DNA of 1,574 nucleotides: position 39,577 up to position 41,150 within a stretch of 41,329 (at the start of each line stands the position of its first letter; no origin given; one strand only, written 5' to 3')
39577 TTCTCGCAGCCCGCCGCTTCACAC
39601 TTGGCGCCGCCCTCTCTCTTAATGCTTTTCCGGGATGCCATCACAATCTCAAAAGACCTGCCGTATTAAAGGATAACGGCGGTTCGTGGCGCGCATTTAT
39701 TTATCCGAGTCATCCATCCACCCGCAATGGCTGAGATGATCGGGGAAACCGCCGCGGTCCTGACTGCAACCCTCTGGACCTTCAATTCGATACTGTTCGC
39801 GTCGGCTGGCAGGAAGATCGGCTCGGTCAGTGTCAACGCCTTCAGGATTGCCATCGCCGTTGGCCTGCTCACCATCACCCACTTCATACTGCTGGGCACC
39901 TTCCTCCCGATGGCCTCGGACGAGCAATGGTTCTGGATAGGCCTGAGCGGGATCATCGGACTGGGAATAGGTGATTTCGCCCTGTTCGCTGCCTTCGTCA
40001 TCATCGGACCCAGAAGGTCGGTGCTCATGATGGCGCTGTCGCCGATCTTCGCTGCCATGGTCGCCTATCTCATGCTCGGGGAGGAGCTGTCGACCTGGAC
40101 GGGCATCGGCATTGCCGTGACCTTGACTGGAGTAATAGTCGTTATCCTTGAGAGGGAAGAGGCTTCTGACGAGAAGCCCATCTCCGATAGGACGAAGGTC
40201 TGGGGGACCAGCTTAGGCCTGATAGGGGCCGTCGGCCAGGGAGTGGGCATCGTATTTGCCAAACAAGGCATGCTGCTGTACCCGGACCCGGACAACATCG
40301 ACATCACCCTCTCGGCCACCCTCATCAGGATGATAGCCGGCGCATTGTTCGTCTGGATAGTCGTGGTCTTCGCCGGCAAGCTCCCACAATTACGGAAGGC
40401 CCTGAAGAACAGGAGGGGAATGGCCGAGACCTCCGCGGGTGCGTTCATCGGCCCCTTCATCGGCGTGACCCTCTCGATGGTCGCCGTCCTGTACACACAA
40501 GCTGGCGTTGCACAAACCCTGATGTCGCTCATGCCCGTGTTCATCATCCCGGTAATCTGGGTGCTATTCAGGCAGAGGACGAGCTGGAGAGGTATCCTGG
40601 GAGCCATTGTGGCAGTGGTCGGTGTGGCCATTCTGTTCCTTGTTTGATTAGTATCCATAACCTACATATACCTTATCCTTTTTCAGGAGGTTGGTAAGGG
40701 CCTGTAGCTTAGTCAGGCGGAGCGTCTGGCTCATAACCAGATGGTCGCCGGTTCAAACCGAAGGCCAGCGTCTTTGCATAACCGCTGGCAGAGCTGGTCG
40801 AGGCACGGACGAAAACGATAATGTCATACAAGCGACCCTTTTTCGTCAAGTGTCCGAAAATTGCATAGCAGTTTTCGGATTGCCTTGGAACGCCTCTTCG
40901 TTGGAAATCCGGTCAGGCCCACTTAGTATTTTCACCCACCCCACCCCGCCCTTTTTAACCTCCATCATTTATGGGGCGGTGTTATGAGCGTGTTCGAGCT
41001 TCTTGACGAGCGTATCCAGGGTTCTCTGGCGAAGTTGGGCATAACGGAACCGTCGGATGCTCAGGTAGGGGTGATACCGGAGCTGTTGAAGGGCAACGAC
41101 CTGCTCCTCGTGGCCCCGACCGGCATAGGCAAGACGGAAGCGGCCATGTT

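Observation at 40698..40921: tRNA(CAU) gene split by a 150-nt intervening sequence inside the T-loop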

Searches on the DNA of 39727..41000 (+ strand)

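Call 28: search_rna_families(source=window, start=40600, end=41000, threshold=evalue, max_evalue=10, show_alignments=2)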
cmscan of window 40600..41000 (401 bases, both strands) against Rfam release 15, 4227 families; matches with E-value up to 10: 3.
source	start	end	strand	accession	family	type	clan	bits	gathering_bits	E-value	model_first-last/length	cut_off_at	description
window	40702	40768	+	RF00005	tRNA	Gene; tRNA;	CL00001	29.5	29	0.00028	5-66/71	no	tRNA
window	40673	40713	-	RF02929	algC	Cis-reg;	-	16.1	33.8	1.7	1-52/52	no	algC RNA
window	40807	40863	-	RF01678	P37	Gene; sRNA;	-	13.2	50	7.3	1-62/62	no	Pseudomonas sRNA P37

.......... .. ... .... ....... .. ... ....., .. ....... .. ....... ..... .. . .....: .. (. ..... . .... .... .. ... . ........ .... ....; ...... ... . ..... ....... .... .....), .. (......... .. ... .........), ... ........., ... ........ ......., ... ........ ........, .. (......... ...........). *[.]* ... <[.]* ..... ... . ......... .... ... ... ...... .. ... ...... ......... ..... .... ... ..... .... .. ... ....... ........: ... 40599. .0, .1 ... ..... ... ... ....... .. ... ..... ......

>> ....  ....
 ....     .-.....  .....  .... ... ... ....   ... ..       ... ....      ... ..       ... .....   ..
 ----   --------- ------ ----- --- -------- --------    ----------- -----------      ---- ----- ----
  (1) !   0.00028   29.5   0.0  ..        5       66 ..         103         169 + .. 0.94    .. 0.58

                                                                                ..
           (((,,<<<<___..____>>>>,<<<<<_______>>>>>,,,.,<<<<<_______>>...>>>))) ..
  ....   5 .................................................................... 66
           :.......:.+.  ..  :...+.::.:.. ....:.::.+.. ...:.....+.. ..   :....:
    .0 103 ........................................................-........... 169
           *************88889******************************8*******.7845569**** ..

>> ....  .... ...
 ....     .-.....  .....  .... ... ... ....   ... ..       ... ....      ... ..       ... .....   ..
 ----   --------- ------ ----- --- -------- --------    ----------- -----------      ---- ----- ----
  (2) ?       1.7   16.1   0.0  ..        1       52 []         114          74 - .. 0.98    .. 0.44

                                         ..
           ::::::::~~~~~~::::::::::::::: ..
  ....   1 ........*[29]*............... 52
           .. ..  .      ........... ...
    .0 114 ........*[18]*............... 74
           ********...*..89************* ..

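Call 75: build_rna_model(alignment_id=A2, structure=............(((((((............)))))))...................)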
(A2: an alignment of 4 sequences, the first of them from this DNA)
Model R1 built from alignment A2 (4 sequences, 57 columns); structure: as given.
model positions 57; base pairs 7; branch points 0; effective number of sequences 2.49; information 0.977 bits per position. Calibrated on 0.2 Mb of random sequence (short: E-values are rough).
structure used (alignment columns):
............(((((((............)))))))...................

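Call 76: search_with_rna_model(model_id=R1, sources=[window, L001, L002, L003, L004, L005, L006, L007, L008, L009, L010, L011, L012, L014, L015, L017, L018, L019, L072, L073, L074, L075], max_evalue=10)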
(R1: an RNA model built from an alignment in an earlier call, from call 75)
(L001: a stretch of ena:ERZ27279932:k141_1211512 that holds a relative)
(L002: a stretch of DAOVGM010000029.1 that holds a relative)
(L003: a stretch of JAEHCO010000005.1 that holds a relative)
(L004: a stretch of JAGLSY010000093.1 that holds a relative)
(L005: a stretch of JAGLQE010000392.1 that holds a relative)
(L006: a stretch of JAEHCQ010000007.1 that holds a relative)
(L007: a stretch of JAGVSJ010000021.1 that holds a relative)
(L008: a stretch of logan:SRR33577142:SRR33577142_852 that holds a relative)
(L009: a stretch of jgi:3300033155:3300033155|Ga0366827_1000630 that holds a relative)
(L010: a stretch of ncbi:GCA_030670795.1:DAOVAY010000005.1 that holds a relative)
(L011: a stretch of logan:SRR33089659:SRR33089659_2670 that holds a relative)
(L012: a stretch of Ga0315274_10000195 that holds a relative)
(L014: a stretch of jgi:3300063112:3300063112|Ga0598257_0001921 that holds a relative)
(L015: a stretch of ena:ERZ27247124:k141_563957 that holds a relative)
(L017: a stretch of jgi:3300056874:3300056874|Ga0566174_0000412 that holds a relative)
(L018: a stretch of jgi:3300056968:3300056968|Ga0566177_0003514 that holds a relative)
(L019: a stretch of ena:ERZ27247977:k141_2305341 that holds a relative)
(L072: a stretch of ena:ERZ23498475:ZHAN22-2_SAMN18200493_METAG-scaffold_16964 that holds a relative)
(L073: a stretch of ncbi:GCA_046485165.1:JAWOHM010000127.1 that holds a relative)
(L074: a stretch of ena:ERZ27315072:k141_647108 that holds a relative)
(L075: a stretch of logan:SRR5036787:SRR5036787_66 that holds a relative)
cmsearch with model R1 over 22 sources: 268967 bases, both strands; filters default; matches with E-value up to 10: 18.
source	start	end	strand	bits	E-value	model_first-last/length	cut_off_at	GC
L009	4754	4810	-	85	6.3e-18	1-57/57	no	0.54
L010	4816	4872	-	84.7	7.7e-18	1-57/57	no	0.56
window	40752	40808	+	84.1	1.1e-17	1-57/57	no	0.6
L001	11026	11082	+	84.1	1.1e-17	1-57/57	no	0.6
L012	639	694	-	77.1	5.1e-16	1-57/57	no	0.57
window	40764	40789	-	18.2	0.066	13-38/57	no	0.62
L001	11038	11063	-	18.2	0.066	13-38/57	no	0.62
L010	4835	4860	+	16.1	0.22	13-38/57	no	0.5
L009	4773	4798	+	15.5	0.3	13-38/57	no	0.54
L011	4192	4229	+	13.6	0.86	1-57/57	no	0.42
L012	658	682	+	13.1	1.1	13-38/57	no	0.56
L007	702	768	+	12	2.1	1-57/57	no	0.66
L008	8843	8875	+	11.6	2.6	1-57/57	no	0.42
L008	2490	2570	-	11.2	3.3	1-57/57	no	0.52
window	32965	33039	-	11.1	3.4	1-57/57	no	0.63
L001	3239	3313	-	11.1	3.4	1-57/57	no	0.63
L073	2722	2784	+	10.8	4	1-57/57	no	0.67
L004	1456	1479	+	9.8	7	1-57/57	no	0.5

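Call 79: search_rna_families(sources=[L009, L010, L012, L015, L019, L008], threshold=gathering)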
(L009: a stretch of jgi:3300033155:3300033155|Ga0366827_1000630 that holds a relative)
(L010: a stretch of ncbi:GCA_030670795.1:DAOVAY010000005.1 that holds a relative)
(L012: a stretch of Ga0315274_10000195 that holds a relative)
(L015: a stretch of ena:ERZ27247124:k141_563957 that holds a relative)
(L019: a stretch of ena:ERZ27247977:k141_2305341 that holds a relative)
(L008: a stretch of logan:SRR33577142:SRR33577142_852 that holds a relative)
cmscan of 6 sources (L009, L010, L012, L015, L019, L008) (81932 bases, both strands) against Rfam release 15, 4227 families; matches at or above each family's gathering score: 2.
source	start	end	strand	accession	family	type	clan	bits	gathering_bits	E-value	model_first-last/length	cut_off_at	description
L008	4788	4892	-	RF00005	tRNA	Gene; tRNA;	CL00001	57.8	29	9e-10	1-71/71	no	tRNA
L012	679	748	-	RF00005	tRNA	Gene; tRNA;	CL00001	30.6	29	0.029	1-71/71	no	tRNA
